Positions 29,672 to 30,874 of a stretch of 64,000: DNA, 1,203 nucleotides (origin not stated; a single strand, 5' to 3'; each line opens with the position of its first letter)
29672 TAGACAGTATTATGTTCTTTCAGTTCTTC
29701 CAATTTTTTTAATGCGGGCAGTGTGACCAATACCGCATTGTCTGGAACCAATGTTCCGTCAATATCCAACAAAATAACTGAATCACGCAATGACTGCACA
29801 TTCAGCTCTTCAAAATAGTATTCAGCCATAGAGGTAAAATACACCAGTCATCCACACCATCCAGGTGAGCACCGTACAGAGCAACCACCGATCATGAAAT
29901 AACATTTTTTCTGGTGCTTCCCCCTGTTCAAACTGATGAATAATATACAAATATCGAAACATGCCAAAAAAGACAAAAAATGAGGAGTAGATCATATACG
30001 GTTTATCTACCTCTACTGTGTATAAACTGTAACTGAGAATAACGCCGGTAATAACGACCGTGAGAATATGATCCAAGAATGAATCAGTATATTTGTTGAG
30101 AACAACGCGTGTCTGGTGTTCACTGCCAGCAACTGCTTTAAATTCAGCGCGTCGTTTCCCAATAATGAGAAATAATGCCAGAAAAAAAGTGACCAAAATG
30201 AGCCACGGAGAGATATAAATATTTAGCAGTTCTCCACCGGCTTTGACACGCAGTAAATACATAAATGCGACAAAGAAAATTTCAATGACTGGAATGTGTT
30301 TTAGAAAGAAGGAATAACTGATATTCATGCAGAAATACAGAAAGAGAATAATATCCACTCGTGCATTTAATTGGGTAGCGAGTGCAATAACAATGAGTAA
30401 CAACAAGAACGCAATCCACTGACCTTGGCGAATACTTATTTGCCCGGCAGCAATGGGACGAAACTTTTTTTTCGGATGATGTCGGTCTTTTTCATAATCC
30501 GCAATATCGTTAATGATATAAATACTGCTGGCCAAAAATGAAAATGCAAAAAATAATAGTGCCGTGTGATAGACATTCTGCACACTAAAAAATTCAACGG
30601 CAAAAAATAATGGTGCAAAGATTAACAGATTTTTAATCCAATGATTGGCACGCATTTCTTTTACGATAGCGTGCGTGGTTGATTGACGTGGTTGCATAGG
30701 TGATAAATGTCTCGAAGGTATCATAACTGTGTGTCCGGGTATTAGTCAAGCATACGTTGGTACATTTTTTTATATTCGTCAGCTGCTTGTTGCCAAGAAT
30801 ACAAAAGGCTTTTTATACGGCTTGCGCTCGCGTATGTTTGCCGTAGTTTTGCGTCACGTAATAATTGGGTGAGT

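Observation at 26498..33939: Eight-gene minus-strand operon encoding a DPA-like polyprenyl-phosphate-pentose donor pathway (UbiA DPPR-synthase homolog plus HAD phosphatase, ArnE-like flippase, SDR epimerase and GT-C transferase) outside Actinobacteria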

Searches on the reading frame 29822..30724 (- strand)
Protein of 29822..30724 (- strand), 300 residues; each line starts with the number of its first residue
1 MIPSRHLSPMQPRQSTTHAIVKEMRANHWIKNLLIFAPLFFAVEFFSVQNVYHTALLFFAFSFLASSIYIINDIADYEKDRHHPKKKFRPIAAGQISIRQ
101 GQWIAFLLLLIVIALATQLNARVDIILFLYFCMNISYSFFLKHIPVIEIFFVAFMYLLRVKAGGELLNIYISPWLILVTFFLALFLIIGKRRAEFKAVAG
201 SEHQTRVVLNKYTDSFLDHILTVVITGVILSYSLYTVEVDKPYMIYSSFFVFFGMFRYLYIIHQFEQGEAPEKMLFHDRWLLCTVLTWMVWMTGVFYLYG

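Call 3: search_protein_families(library=pfam, proteins=[window:29822-30724:-], max_evalue=0.01)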
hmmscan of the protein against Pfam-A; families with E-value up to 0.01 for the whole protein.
window:29822-30724:- (300 aa): 1 family
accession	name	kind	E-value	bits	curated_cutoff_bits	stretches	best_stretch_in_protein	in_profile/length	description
PF01040.23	UbiA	-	3.2e-25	89.3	34.2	1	37-277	5-247/250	UbiA prenyltransferase family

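Call 4: search_protein_families(library=ncbifam, proteins=[window:29822-30724:-], max_evalue=0.01)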
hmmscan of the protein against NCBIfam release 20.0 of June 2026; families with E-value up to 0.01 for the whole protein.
window:29822-30724:- (300 aa): 17 families
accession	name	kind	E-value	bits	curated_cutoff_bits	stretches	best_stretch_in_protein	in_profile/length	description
NF008978.0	PRK12324.1-4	equivalog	2e-66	224.2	207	1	11-296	26-319/322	decaprenyl-phosphate phosphoribosyltransferase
NF008977.0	PRK12324.1-2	equivalog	2.7e-60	204.3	234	1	21-294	6-285/297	decaprenyl-phosphate phosphoribosyltransferase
NF006088.0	PRK08238.1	equivalog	1.7e-54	185.3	351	1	10-231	185-405/482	UbiA family prenyltransferase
NF008976.0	PRK12324.1-1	equivalog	5.3e-53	180.4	474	1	10-293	11-300/306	decaprenyl-phosphate phosphoribosyltransferase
NF009523.0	PRK12884.1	equivalog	2.9e-10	39.8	269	1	50-189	33-170/279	prenyltransferase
TIGR01474.1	ubiA_proteo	equivalog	4.8e-10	39.4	275.45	1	19-143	3-132/282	4-hydroxybenzoate octaprenyltransferase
NF035940.1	prenyl_rel_EboC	equivalog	2.1e-08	33.9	250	1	46-147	33-132/292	UbiA-like protein EboC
NF009521.0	PRK12882.1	equivalog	3.9e-08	32.8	296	1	18-155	6-140/280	geranylgeranylglycerol-phosphate geranylgeranyltransferase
TIGR01475.1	ubiA_other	subfamily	2.3e-07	30.6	180.8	1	34-181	20-168/282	UbiA-like polyprenyltransferase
TIGR01473.1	cyoE_ctaB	equivalog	1.1e-06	28.7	210.3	1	36-151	20-136/281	heme o synthase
NF009522.0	PRK12883.1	equivalog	3.7e-06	26.6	353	1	47-154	32-137/279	geranylgeranylglycerol-phosphate geranylgeranyltransferase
NF009609.0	PRK13106.1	equivalog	6.7e-06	25.7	349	1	13-160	11-156/301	prenyltransferase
NF005742.0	PRK07566.1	equivalog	3.3e-05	23.1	313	1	54-139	68-151/315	chlorophyll synthase ChlG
NF009516.0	PRK12875.1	equivalog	4.2e-05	22.8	205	1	53-148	53-153/292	prenyltransferase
NF009525.0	PRK12887.1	equivalog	0.0001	21.8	226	1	49-139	49-139/310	homogentisate phytyltransferase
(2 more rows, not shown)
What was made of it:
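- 29822..30724 (-): UbiA-family polyprenyl-phosphate 5-phosphoribosyltransferase (PPPRS / DPPR-synthase type). First committed step: PRPP + polyprenyl-P gives polyprenyl-P-ribofuranose-5-P. Other UbiA families score 40 bits or less (call 4).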

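Call 8: find_homologous_proteins(query=window:29822-30724:-)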
Query window:29822-30724:- (300 aa): 3358 proteins with E <= 0.001 among 5587 candidates; the best 120 are listed.
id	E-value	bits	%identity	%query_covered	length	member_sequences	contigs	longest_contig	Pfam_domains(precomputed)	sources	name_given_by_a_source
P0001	1.3e-187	641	100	97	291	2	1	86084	PF01040.24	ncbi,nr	ncbi:MAG: decaprenyl-phosphate phosphoribosyltransferase [Candidatus Kerfeldbacteria bacterium]|nr:d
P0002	2.9e-107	377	61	93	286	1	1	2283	PF01040.24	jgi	jgi:decaprenyl-phosphate phosphoribosyltransferase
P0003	8.6e-99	349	57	92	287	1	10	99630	PF01040.24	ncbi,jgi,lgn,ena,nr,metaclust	ncbi:hypothetical protein A2272_00510 [Candidatus Peregrinibacteria bacterium RIFOXYA12_FULL_33_12]|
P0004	1.6e-93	332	54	95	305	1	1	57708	PF01040.24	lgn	-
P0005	8.8e-93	329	55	92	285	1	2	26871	PF01040.24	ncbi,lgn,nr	ncbi:MAG: decaprenyl-phosphate phosphoribosyltransferase [Candidatus Peregrinibacteria bacterium]|nr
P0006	7.6e-92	326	55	93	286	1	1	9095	PF01040.24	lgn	-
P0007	1.6e-89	319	54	92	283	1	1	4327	PF01040.24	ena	-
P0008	7.8e-89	316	53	93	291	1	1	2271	PF01040.24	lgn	-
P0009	2.9e-88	315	54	92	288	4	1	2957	PF01040.24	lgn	-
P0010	5.0e-88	314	55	93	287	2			PF01040.24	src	-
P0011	1.5e-87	312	54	94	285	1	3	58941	PF01040.24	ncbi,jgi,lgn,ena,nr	ncbi:UbiA prenyltransferase family protein [Candidatus Peregrinibacteria bacterium]|jgi:decaprenyl-p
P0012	2.8e-83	298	51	94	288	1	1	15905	PF01040.24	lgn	-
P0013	2.8e-82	295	49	93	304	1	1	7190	PF01040.24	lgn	-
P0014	1.2e-81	293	49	88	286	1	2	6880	PF01040.24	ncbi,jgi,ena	-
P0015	1.5e-80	289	49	92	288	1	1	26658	PF01040.24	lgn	-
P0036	2.5e-70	256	46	91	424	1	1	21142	PF09419.17,PF01040.24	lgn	-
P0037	6.6e-70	254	43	92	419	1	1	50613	PF01040.24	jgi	-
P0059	4.1e-62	229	42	92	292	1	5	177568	PF01040.24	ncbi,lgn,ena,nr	ncbi:MAG: decaprenyl-phosphate phosphoribosyltransferase [Anaerolineaceae bacterium]|nr:decaprenyl-p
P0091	2.6e-60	223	38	99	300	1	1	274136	PF01040.24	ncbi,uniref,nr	ncbi:decaprenyl-phosphate phosphoribosyltransferase [Thermotalea metallivorans]|uniref:Decaprenyl-ph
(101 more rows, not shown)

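Call 9: search_solved_structures(query=window:29822-30724:-, max_evalue=0.01, show_alignments=1)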
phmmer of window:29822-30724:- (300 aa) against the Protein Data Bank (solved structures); distinct sequences matched with E-value up to 0.01: 4.
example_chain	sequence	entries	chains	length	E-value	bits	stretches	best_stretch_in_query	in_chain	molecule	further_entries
8j8j_D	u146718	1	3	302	4.1e-44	154.8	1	11-292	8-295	Decaprenyl-phosphate phosphoribosyltransferase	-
8j8k_A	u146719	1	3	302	2e-33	119.6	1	11-292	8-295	Decaprenyl-phosphate phosphoribosyltransferase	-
4tq3_A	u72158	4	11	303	0.0015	21.6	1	25-188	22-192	Prenyltransferase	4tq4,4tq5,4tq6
6m31_A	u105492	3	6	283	0.0059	19.6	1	51-239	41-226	Digeranylgeranylglyceryl phosphate synthase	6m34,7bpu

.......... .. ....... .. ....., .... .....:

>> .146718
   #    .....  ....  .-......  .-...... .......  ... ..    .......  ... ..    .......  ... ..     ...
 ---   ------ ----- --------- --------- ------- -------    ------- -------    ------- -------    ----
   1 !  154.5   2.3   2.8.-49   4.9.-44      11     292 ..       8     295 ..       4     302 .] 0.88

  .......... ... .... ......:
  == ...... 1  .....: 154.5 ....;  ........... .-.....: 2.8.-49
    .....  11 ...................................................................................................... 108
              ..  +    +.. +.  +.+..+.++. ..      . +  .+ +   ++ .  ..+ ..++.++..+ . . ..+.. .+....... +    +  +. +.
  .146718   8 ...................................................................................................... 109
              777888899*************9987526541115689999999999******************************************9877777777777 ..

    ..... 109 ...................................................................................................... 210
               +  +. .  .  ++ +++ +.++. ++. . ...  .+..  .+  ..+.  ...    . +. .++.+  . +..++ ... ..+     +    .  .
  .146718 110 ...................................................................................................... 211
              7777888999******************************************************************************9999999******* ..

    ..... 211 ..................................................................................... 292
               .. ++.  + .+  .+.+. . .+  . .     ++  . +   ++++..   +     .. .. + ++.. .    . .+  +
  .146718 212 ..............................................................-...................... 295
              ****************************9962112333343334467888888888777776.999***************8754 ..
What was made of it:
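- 29822..30724 (-): Rv3806c structure 8j8j at 4e-44 (call 9).
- It matches Rv3806c at 4e-44 (call 9).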

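Call 12: find_encoding_contigs(protein=P0003, flank=8000, max_places=2)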
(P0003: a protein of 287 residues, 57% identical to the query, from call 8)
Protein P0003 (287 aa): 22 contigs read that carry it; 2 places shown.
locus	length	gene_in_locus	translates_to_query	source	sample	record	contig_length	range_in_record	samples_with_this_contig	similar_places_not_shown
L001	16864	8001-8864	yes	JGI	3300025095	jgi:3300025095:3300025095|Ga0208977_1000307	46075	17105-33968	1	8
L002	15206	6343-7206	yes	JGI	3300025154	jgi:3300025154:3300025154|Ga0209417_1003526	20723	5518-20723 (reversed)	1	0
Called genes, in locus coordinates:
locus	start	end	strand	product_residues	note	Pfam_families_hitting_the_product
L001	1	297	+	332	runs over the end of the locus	PF21360:PylC-like_N, PF02655:ATP-grasp_3, PF13535:ATP-grasp_4 (faint), PF15632:ATPgrasp_Ter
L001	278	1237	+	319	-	PF04321:RmlD_sub_bind, PF05368:NmrA (weak), PF01073:3Beta_HSD, PF01370:Epimerase, PF02719:Polysacc_synt_2 (faint), PF07993:NAD_binding_4 (faint), PF13460:NAD_binding_10 (weak), PF16363:GDP_Man_Dehyd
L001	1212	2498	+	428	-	PF00202:Aminotran_3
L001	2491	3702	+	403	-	PF01757:Acyl_transf_3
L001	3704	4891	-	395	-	PF00266:Aminotran_5, PF00155:Aminotran_1_2 (weak), PF01041:DegT_DnrJ_EryC1, PF01053:Cys_Met_Meta_PP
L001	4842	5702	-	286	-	PF04138:GtrA_DPMS_TM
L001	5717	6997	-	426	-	PF01266:DAO, PF01593:Amino_oxidase, PF01946:Thi4 (weak), PF13450:NAD_binding_8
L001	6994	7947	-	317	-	PF01073:3Beta_HSD, PF01370:Epimerase, PF02719:Polysacc_synt_2 (weak), PF07993:NAD_binding_4 (faint), PF13460:NAD_binding_10, PF16363:GDP_Man_Dehyd (faint)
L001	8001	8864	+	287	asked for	PF01040:UbiA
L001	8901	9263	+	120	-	PF00893:Multi_Drug_Res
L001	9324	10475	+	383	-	PF00438:S-AdoMet_synt_N, PF02772:S-AdoMet_synt_M, PF02773:S-AdoMet_synt_C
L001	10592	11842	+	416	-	PF05221:AdoHcyase, PF02826:2-Hacid_dh_C, PF00670:AdoHcyase_NAD, PF07991:KARI_N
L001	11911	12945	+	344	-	PF01073:3Beta_HSD, PF01370:Epimerase, PF02719:Polysacc_synt_2, PF04321:RmlD_sub_bind, PF13460:NAD_binding_10, PF16363:GDP_Man_Dehyd, PF07993:NAD_binding_4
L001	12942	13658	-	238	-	-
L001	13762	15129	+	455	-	-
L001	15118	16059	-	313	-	PF01073:3Beta_HSD, PF01370:Epimerase, PF02719:Polysacc_synt_2 (faint), PF04321:RmlD_sub_bind (weak), PF07993:NAD_binding_4 (faint), PF16363:GDP_Man_Dehyd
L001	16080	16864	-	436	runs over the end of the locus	PF01210:NAD_Gly3P_dh_N (faint), PF03721:UDPG_MGDP_dh_N, PF00984:UDPG_MGDP_dh, PF03720:UDPG_MGDP_dh_C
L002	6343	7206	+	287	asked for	PF01040:UbiA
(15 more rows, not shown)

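Call 13: find_encoding_contigs(protein=P0037, flank=8000, max_places=2)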
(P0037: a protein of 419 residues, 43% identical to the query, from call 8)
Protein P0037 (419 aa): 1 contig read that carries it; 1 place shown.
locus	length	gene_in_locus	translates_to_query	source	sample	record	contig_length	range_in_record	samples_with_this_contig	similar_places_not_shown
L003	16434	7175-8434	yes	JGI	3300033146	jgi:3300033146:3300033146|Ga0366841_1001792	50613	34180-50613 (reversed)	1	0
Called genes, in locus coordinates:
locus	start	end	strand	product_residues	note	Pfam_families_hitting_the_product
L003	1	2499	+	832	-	PF00354:Pentaxin, PF13385:Laminin_G_3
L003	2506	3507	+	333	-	PF01757:Acyl_transf_3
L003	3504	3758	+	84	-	PF01541:GIY-YIG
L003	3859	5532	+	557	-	PF00270:DEAD, PF04851:ResIII (weak), PF00271:Helicase_C, PF03880:DbpA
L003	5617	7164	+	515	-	-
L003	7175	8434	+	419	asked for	PF01040:UbiA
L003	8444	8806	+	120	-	PF00893:Multi_Drug_Res (weak)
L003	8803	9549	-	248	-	PF02535:Zip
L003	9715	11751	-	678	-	PF00009:GTP_EFTU (faint), PF01926:MMR_HSR1, PF02421:FeoB_N, PF17910:FeoB_Cyto, PF07670:Gate, PF07664:FeoB_C, PF07670:Gate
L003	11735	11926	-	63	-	PF04023:FeoA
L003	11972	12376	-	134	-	PF01325:Fe_dep_repress, PF12802:MarR_2 (weak), PF02742:Fe_dep_repr_C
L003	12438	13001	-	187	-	PF02627:CMD (faint)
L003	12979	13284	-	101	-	PF02579:Nitro_FeMo-Co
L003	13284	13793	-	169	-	PF03773:ArsP_1 (weak)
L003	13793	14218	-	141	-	PF03773:ArsP_1 (weak)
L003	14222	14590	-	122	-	PF01713:Smr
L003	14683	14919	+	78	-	-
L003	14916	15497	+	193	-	-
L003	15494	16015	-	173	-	PF00186:DHFR_1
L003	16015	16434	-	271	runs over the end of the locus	PF00303:Thymidylat_synt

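Call 14: find_encoding_contigs(protein=P0059, flank=8000, max_places=2)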
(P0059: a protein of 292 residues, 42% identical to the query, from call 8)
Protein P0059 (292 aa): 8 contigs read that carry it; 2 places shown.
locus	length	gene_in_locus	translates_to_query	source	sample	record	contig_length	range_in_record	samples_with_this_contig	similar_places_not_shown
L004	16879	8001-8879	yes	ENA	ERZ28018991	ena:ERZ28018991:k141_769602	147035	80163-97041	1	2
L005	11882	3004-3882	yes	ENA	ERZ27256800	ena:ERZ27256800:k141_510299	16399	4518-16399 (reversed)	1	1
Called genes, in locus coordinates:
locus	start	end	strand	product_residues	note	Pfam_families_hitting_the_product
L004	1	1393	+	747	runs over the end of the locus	PF00330:Aconitase, PF00694:Aconitase_C (faint)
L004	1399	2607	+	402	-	PF00180:Iso_dh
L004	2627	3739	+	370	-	PF21571:ArgZ-like_C_1st, PF21570:ArgZ-like_C_2nd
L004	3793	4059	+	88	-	PF06803:DUF1232 (weak)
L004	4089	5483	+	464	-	PF08245:Mur_ligase_M, PF27239:FOL3_C, PF02875:Mur_ligase_C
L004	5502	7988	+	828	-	PF02190:LON_substr_bdg, PF00004:AAA, PF07728:AAA_5, PF13401:AAA_22 (faint), PF22667:Lon_lid, PF05362:Lon_C, PF13541:ChlI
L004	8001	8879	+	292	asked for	PF01040:UbiA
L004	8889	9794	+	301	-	PF00288:GHMP_kinases_N, PF08544:GHMP_kinases_C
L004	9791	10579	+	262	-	PF00696:AA_kinase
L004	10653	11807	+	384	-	PF01966:HD, PF13286:HD_assoc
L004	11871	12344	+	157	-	PF03449:GreA_GreB_N, PF01272:GreA_GreB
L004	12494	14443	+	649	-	-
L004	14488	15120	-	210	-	PF02586:SRAP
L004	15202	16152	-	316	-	PF01791:DeoC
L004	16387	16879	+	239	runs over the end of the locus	PF01643:Acyl-ACP_TE, PF20791:Acyl-ACP_TE_C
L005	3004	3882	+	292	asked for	PF01040:UbiA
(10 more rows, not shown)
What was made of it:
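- Some relatives of this UbiA sit beside mevalonate-pathway-like kinases (call 14).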

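Call 15: find_encoding_contigs(protein=P0091, flank=8000, max_places=2)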
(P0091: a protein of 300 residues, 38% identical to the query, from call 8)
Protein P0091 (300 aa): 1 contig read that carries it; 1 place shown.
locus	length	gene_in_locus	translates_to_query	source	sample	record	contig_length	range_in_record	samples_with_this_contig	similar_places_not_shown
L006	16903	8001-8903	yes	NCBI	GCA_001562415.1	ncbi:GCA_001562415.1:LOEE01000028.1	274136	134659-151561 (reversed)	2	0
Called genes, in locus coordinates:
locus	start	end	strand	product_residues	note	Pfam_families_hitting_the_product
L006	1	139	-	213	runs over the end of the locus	PF00923:TAL_FSA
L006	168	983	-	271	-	PF05853:BKACE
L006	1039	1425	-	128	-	PF03061:4HBT (weak)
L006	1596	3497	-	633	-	PF00395:SLH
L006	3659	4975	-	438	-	PF02321:OEP (faint)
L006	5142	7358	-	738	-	PF09134:Invasin_D3 (weak), PF02369:Big_1, PF07833:Cu_amine_oxidN1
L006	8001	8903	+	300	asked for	PF01040:UbiA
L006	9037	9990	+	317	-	PF03706:LPG_synthase_TM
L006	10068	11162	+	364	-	PF04015:DUF362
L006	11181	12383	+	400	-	PF03109:ABC1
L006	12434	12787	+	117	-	-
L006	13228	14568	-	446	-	-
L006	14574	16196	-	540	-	PF06418:CTP_synth_N, PF00117:GATase, PF07722:Peptidase_C26 (weak)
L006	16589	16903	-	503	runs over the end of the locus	PF00395:SLH (weak)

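Call 27: search_dna_similar(query=window:29822-30724:-, collection=phages, mode=protein, max_rows=15)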
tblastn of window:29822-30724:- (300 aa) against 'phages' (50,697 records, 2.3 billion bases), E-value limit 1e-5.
Records with a match: 1; places in all: 1; records where one place covers at least 80% of the query: 1.
Best place of each record, by identity: <60% 1.
By first word of the organism name: Bacteriophage 1.
By host as written in the record: - 1.
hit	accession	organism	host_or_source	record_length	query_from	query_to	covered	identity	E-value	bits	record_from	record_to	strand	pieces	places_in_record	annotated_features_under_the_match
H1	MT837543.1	Bacteriophage sp.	human fecal samples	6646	18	290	91%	34.3%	2e-34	137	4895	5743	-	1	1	record has no annotation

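Call 28: search_dna_similar(query=window:29822-30724:-, collection=plasmids, mode=protein, max_rows=25)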
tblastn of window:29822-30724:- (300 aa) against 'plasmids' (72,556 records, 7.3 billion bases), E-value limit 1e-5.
Records with a match: 101; places in all: 101; records where one place covers at least 80% of the query: 28.
Best place of each record, by identity: <60% 101.
By first word of the organism name: Rhizobium 36; Sinorhizobium 5; Burkholderia 3; Salipiger 3; Vibrio 3; Sphingomonadaceae 3; Azospirillum 3; Cereibacter 3; Mesorhizobium 3; Natronococcus 2; and 30 more.
By predicted mobility (MOB-suite, as given by PLSDB): non-mobilizable 70; conjugative 21; mobilizable 10.
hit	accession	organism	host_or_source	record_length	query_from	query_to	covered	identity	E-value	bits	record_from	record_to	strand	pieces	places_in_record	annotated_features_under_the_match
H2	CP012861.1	Persicobacter sp. JZB09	cell culture,soil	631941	9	300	97%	34.7%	5e-36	144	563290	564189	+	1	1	record has no annotation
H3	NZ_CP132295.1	Natronococcus sp. AD-5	cell culture,sediment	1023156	15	297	94%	35.3%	4e-44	167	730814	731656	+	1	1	record has no annotation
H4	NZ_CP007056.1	Halostagnicola larsenii XH-48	-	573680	16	279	88%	37.5%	6e-36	143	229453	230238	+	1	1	decaprenyl-phosphate phosphoribosyltransferase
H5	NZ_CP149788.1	Haloterrigena sp. KLK7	cell culture,salt lake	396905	15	297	94%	35.0%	3e-39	153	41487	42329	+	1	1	decaprenyl-phosphate phosphoribosyltransferase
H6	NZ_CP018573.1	Marivivens sp. JLT3646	cell culture,shallow-sea hydrothermal ...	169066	15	288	91%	36.0%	1e-42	163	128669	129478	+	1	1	decaprenyl-phosphate phosphoribosyltransferase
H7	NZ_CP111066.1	Chondrinema litorale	Seaweed,red alga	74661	24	290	89%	36.6%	2e-40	157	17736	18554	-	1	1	decaprenyl-phosphate phosphoribosyltransferase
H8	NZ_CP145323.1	Rhodococcus ruber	-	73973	12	299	96%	33.8%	1e-36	145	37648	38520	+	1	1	decaprenyl-phosphate phosphoribosyltransferase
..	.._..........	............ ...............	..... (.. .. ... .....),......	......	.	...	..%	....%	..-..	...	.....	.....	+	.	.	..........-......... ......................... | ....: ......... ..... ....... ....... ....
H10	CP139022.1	Flammeovirgaceae bacterium SG7u.111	Seagrass,tissue sample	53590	20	290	90%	34.7%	1e-40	157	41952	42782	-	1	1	decaprenyl-phosphate phosphoribosyltransferase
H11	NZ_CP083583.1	Kovacikia minuta CCNUW1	cell culture,fresh water lake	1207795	1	290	97%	31.9%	2e-35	142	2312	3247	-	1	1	record has no annotation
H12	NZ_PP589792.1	Lactococcus sp.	Bacterial culture,Dairy environment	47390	20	285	89%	34.7%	2e-37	148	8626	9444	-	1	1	decaprenyl-phosphate phosphoribosyltransferase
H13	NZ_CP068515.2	Lactococcus cremoris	Whole organism,Dairy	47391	20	285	89%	34.7%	2e-37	148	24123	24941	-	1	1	decaprenyl-phosphate phosphoribosyltransferase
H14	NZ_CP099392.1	Natronococcus sp. CG52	cell culture,salt lake sediment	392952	5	270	89%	34.5%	3e-35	142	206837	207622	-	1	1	UbiA prenyltransferase family protein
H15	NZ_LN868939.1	Nocardia farcinica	not known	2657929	12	289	93%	32.4%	7e-33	134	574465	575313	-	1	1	none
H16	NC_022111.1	Prevotella sp. oral taxon 299 str. F0039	Homo sapiens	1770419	19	288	90%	33.0%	3e-28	121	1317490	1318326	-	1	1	none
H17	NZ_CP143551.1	Burkholderia multivorans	Homo sapiens,bronchoalveolar lavage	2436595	24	300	92%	31.2%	7e-19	94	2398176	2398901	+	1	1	none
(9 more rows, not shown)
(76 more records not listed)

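Call 29: get_annotated_region(hit=H13, flank=7000)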
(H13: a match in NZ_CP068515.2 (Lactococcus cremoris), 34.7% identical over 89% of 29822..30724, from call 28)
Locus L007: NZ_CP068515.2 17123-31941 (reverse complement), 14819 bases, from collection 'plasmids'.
description: Lactococcus cremoris strain F.2.7 plasmid pF27D, complete sequence
organism: Lactococcus cremoris (NCBI taxid 1359)
taxonomy: Bacteria; Bacillota; Bacilli; Lactobacillales; Streptococcaceae; Lactococcus; Lactococcus cremoris
host: -; source: Whole organism,Dairy; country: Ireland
typing (MOB-suite, as given by PLSDB): mobilizable; replicon rep_cluster_414,rep_cluster_556; relaxase MOBP,MOB_Unknown
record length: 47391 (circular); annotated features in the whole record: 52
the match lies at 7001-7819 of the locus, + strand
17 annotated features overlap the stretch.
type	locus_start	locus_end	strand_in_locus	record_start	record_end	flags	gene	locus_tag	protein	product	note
CDS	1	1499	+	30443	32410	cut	-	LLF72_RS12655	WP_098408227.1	capsular polysaccharide synthesis protein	-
CDS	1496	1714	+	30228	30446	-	-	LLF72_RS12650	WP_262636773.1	hypothetical protein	-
CDS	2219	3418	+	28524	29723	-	-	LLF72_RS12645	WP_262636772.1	O-antigen ligase family protein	-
CDS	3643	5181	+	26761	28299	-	-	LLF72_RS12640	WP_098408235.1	oligosaccharide flippase family protein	-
CDS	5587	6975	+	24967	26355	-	-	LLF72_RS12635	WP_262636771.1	hypothetical protein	-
CDS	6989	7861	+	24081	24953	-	-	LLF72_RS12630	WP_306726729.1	decaprenyl-phosphate phosphoribosyltransferase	-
CDS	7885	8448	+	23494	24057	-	-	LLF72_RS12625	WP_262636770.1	HAD-IB family phosphatase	GO:0008152 - metabolic process [Evidence IEA]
CDS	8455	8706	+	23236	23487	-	-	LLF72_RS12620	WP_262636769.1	GtrA family protein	GO:0000271 - polysaccharide biosynthetic process [Evidence IEA]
CDS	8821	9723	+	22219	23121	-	-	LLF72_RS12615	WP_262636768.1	phosphodiester glycosidase family protein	-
CDS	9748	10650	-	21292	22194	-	-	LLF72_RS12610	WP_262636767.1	LCP family protein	-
CDS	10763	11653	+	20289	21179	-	-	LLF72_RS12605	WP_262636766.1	IS982-like element IS982B family transposase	GO:0006313 - DNA transposition [Evidence IEA]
CDS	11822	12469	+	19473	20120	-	pcp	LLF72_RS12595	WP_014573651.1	pyroglutamyl-peptidase I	GO:0030163 - protein catabolic process [Evidence IEA]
CDS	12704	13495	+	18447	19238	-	-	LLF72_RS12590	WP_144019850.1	Type 1 glutamine amidotransferase-like domain-containing protein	GO:0006508 - proteolysis [Evidence IEA]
CDS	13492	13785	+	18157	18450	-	-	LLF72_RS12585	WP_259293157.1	hypothetical protein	-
CDS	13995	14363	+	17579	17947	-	mobC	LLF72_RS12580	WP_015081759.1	plasmid mobilization relaxosome protein MobC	-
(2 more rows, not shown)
